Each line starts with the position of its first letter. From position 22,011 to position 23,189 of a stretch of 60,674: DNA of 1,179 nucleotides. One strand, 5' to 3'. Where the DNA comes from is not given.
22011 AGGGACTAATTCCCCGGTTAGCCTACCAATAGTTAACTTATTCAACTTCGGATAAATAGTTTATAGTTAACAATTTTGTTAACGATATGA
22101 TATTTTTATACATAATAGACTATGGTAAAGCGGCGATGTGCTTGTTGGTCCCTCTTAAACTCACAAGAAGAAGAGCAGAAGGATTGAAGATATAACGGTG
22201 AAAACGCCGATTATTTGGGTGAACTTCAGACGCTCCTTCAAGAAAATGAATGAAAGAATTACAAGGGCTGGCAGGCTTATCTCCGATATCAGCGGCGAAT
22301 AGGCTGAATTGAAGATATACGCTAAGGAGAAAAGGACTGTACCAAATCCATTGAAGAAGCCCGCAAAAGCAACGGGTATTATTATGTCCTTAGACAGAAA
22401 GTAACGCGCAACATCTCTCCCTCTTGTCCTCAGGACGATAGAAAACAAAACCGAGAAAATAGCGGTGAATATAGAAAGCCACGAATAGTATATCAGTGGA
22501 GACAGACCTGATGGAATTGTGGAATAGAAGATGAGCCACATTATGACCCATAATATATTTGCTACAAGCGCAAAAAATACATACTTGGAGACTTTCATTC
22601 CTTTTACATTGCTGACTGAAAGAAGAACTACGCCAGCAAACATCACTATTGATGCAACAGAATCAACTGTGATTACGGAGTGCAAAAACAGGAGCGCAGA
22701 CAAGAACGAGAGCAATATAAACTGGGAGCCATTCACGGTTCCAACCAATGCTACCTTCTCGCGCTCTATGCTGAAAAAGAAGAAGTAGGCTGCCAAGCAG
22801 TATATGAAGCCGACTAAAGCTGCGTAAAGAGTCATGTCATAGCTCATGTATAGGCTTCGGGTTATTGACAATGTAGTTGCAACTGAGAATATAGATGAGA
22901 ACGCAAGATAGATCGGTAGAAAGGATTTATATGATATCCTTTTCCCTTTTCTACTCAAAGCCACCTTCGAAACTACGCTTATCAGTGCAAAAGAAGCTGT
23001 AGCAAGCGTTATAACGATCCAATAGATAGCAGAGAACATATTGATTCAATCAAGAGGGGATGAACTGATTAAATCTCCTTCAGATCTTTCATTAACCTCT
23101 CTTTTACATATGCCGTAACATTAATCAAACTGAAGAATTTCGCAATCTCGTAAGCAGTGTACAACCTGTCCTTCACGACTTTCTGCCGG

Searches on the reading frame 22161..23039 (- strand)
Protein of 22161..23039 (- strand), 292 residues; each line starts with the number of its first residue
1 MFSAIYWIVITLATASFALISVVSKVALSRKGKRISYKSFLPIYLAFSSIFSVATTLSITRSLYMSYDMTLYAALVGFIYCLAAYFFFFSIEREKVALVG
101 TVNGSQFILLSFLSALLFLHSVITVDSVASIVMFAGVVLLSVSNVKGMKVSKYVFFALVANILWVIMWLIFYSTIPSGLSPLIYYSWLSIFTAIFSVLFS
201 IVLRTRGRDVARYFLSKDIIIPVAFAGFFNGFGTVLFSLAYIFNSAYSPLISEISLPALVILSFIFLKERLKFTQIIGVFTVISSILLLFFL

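Call 74: search_protein_families(library=pfam, proteins=[window:22161-23039:-], max_evalue=0.001)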
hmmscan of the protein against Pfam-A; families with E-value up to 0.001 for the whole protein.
window:22161-23039:- (292 aa): 1 family
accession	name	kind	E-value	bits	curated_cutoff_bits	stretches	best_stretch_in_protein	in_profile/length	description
PF00892.27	EamA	-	1.2e-09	39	28.2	1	152-290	2-134/135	EamA-like transporter family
